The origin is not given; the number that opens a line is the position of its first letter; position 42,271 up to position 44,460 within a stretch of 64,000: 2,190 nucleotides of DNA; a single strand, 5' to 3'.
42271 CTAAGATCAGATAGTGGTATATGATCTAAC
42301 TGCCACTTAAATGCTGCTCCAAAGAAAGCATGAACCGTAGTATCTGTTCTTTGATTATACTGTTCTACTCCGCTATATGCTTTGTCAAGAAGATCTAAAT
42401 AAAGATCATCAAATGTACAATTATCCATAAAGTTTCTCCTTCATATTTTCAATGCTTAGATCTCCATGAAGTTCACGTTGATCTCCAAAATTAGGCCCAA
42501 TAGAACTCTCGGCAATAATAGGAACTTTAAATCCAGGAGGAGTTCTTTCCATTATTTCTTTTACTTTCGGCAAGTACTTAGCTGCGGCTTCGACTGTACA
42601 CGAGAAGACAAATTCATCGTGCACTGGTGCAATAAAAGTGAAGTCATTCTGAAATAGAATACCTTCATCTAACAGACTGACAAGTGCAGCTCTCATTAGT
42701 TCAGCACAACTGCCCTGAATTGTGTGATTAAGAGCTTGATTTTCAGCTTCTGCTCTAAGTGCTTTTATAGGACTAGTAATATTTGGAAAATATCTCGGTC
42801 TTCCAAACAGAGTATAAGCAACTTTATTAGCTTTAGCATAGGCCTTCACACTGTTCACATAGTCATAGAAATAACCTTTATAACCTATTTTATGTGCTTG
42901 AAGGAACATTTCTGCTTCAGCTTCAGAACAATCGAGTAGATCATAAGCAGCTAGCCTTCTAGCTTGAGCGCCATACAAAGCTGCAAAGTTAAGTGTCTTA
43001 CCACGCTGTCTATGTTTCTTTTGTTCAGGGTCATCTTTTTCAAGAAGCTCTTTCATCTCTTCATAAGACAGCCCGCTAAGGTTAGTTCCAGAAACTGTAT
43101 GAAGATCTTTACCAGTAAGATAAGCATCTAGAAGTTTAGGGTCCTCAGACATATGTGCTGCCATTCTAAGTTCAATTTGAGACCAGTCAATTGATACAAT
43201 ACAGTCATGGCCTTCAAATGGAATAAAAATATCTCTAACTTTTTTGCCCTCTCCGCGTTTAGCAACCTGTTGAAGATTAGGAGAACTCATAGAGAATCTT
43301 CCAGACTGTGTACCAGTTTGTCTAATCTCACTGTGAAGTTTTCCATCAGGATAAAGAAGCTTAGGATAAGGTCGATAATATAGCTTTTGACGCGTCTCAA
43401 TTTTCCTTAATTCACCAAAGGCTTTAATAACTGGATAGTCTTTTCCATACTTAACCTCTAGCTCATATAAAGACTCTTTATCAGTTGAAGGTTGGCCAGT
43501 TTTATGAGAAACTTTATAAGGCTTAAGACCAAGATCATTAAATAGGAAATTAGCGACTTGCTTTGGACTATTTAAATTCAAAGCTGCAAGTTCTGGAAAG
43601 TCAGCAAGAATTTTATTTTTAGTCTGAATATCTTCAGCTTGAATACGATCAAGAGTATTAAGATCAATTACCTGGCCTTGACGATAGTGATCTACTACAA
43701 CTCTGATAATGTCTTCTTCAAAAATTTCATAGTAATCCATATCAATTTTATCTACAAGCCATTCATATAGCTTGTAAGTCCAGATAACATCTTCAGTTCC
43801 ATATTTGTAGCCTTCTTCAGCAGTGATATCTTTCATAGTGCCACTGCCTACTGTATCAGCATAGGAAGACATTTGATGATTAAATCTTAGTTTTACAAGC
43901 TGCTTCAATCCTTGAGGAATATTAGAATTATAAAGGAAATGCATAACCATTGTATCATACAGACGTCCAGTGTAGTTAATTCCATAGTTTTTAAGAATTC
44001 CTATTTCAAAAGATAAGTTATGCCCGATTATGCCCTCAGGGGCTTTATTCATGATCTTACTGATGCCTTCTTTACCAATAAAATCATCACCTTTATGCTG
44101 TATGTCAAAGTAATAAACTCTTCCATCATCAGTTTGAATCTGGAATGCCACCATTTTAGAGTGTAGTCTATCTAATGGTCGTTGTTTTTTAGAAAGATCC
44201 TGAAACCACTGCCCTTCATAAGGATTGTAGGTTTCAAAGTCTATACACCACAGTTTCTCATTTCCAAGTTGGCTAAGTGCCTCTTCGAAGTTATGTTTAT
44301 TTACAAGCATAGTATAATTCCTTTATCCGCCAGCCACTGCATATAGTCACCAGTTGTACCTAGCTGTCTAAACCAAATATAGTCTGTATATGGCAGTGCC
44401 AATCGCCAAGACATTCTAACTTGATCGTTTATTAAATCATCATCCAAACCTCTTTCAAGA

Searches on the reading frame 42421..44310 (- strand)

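Call 77: search_protein_families(library=pfam, proteins=[window:42421-44310:-], max_evalue=0.001)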
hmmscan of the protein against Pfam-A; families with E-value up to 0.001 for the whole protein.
window:42421-44310:- (629 aa): 2 families
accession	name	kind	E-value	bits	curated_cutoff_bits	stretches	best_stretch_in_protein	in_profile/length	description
PF00476.26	DNA_pol_A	-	1.1e-82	278.5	34.3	1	237-609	21-380/381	DNA polymerase family A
PF01612.26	DNA_pol_A_exo1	-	3.6e-10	40.3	23.6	1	50-189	38-172/173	3'-5' exonuclease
